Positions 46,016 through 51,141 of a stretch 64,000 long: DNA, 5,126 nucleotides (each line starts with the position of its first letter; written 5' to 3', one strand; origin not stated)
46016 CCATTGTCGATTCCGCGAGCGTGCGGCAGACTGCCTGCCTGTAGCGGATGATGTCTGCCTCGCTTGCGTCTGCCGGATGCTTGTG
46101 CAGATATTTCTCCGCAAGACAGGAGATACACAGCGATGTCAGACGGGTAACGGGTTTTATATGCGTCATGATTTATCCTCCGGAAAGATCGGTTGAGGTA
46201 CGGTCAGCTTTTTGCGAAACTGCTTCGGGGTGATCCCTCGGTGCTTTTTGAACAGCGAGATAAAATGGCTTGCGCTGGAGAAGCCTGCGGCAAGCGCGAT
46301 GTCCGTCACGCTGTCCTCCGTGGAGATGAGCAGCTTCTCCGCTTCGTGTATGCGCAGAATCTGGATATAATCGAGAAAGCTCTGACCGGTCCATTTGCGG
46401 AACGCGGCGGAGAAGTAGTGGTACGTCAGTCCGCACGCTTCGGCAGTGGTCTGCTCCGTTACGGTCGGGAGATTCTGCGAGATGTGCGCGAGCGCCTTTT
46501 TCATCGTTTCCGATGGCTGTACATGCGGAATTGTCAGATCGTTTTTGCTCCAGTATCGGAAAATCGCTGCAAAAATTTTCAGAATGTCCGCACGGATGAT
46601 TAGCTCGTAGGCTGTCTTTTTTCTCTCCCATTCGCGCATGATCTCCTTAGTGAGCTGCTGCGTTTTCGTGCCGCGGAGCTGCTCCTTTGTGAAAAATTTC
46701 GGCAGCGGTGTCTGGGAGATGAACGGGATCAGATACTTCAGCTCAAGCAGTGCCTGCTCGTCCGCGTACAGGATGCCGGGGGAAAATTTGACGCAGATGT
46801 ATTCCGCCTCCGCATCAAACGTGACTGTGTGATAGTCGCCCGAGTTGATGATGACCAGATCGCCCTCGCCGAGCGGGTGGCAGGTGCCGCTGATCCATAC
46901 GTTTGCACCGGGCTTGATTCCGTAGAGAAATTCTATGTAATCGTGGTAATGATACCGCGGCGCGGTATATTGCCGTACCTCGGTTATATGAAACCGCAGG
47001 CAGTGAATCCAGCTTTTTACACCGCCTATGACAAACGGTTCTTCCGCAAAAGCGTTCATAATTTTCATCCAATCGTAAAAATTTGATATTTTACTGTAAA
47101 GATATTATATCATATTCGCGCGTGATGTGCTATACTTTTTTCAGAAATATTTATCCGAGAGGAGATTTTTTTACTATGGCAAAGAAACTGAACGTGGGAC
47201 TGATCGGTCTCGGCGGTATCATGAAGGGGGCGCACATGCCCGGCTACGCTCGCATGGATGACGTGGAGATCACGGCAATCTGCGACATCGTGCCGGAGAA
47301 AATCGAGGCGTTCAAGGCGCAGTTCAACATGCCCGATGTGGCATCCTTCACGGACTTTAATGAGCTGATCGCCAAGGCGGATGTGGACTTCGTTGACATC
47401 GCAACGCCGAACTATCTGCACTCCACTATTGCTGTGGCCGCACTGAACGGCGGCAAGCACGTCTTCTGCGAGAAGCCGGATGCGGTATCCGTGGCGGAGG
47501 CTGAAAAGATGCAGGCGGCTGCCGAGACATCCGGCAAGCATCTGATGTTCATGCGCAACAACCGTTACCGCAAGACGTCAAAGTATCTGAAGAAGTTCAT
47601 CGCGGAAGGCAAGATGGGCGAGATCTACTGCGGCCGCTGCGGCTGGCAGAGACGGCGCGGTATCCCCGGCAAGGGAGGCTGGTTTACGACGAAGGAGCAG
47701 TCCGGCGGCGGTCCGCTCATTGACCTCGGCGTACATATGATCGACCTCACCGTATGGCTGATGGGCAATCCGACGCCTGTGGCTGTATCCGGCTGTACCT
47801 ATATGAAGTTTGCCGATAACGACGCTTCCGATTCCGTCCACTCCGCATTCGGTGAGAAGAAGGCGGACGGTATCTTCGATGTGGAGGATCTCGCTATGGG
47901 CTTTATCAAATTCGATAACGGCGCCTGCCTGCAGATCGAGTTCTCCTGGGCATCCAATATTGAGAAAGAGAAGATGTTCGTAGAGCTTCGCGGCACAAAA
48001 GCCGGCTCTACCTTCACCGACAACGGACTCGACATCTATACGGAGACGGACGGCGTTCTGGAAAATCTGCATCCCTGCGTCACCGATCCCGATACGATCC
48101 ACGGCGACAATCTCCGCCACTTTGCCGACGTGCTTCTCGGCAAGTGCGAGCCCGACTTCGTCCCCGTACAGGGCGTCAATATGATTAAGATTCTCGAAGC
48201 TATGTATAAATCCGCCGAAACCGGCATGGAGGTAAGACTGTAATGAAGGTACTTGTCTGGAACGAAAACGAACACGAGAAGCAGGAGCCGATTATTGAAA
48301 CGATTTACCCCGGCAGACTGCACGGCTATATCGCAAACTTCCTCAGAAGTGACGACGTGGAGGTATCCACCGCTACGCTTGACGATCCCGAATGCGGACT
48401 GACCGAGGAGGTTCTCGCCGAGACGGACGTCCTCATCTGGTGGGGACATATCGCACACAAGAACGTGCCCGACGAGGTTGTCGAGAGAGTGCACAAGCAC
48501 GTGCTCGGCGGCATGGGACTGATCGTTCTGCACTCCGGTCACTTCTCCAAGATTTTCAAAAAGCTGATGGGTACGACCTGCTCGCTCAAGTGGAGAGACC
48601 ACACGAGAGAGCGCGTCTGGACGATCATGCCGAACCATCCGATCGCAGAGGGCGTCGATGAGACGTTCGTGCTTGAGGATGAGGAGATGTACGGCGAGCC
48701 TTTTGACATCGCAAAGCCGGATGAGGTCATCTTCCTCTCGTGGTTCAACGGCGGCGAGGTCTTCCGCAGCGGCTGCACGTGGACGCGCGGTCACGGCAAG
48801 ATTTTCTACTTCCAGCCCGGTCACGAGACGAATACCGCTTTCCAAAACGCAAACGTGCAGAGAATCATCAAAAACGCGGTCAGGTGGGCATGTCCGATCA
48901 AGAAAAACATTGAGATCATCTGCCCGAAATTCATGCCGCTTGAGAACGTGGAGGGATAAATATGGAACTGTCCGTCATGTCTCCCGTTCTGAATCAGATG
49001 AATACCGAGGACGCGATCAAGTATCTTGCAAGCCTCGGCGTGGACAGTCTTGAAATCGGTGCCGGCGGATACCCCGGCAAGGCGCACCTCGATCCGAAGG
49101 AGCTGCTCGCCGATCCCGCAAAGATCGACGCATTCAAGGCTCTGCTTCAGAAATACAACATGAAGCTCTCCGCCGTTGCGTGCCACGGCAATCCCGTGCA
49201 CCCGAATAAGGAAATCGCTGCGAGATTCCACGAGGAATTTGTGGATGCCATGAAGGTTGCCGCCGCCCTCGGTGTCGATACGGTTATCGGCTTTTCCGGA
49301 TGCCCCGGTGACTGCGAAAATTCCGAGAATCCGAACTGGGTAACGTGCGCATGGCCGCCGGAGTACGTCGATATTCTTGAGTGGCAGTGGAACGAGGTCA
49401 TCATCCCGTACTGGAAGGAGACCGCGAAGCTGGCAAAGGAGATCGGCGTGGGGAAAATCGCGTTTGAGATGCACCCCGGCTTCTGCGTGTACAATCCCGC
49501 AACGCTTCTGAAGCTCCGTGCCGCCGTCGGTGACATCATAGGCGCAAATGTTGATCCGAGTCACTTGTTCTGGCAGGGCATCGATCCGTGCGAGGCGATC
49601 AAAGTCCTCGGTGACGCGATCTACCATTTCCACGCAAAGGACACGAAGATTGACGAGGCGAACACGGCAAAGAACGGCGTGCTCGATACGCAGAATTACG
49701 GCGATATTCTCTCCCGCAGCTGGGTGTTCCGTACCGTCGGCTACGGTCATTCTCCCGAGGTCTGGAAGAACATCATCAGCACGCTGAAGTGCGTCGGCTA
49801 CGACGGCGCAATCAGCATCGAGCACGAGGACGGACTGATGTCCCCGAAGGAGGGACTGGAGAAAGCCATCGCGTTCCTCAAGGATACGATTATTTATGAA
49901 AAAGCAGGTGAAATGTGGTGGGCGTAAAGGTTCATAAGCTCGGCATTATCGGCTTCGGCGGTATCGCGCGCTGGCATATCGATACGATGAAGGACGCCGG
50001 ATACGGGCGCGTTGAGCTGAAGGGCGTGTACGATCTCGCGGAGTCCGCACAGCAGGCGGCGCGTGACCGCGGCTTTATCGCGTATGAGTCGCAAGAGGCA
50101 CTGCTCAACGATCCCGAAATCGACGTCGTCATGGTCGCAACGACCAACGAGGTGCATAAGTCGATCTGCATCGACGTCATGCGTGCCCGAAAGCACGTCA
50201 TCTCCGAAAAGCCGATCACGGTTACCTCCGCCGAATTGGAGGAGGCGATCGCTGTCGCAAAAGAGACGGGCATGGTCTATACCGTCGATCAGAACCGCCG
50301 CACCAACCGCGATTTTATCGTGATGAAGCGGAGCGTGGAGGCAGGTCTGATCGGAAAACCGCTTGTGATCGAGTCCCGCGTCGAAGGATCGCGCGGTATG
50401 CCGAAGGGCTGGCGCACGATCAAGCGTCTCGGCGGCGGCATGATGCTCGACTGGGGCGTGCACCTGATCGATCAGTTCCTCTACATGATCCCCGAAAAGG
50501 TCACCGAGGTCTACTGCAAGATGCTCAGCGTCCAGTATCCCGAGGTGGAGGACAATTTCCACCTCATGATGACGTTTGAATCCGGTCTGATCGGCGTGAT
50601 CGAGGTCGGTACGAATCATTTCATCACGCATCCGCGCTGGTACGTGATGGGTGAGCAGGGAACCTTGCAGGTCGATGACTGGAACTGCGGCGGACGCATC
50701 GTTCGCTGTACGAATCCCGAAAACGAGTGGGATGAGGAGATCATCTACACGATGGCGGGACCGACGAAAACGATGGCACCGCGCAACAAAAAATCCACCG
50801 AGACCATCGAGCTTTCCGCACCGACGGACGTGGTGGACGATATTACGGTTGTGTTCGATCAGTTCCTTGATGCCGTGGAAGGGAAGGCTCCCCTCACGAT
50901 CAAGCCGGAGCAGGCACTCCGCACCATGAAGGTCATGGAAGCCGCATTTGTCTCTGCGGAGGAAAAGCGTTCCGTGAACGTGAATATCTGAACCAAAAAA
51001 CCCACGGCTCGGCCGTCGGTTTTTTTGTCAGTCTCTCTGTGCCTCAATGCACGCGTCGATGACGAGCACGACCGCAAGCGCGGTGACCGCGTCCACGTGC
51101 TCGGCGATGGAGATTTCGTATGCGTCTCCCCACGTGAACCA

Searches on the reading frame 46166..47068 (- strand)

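Call 52: search_protein_families(library=pfam, proteins=[window:46166-47068:-], max_evalue=0.0001)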
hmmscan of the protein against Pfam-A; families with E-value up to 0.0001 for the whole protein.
window:46166-47068:- (300 aa): 5 families
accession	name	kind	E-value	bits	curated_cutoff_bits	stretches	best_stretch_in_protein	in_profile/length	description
PF12833.13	HTH_18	-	2.9e-24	85.6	33.6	1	209-286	2-79/80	Helix-turn-helix domain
PF00165.29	HTH_AraC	-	7.4e-17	61.5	26.6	1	248-286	2-42/42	Bacterial regulatory helix-turn-helix proteins, AraC family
PF07883.17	Cupin_2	-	3.2e-06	27.2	27.2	1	38-93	12-69/70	Cupin domain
PF02311.25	AraC_binding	-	3.7e-06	27.2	21.1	1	38-156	17-125/135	AraC-like ligand binding domain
PF06339.18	Ectoine_synth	-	6.8e-05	23.6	27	0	26-99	37-111/127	Ectoine synthase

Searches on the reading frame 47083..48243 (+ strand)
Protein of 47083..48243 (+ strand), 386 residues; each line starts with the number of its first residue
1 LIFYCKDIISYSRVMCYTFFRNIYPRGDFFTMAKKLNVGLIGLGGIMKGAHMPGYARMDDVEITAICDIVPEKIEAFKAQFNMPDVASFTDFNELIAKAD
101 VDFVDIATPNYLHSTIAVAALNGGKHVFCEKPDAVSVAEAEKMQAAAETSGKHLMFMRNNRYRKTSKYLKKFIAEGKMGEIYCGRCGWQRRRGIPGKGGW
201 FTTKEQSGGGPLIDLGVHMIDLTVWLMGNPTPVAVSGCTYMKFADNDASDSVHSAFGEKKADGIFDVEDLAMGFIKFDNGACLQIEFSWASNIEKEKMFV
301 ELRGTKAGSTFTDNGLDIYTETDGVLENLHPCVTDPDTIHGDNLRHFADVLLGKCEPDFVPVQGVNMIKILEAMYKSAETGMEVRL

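Call 52: search_protein_families(library=pfam, proteins=[window:47083-48243:+], max_evalue=0.0001)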
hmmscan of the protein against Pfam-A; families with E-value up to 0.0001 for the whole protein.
window:47083-48243:+ (386 aa): 3 families
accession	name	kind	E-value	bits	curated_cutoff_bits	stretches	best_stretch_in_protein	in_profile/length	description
PF01408.29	GFO_IDH_MocA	-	1e-26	94.4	24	1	36-155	1-117/120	Oxidoreductase family, NAD-binding Rossmann fold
PF22725.1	GFO_IDH_MocA_C3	-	1.7e-22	80.1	27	1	168-307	3-121/124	GFO/IDH/MocA C-terminal domain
PF02894.22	GFO_IDH_MocA_C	-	9.4e-21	75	22.9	1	170-386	1-218/218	Oxidoreductase family, C-terminal alpha/beta domain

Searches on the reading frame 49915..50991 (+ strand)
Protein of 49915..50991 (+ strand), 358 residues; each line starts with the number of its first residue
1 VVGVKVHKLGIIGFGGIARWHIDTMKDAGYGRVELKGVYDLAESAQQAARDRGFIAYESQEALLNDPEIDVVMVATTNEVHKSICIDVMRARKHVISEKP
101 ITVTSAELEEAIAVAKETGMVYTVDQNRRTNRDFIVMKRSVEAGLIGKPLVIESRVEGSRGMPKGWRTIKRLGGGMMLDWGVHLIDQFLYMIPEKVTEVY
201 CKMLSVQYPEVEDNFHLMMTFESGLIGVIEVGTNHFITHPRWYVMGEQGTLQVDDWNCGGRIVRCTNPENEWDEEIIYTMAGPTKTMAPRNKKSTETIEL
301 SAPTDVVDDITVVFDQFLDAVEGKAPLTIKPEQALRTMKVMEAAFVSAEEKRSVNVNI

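Call 52: search_protein_families(library=pfam, proteins=[window:49915-50991:+], max_evalue=0.0001)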
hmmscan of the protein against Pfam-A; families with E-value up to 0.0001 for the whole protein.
window:49915-50991:+ (358 aa): 3 families
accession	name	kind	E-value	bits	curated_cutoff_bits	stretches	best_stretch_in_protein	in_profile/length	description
PF22725.1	GFO_IDH_MocA_C3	-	2.3e-26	92.7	27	1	137-251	4-123/124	GFO/IDH/MocA C-terminal domain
PF01408.29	GFO_IDH_MocA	-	1.2e-24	87.8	24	1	8-125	2-119/120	Oxidoreductase family, NAD-binding Rossmann fold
PF02894.22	GFO_IDH_MocA_C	-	8.8e-20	71.9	22.9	1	138-356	1-218/218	Oxidoreductase family, C-terminal alpha/beta domain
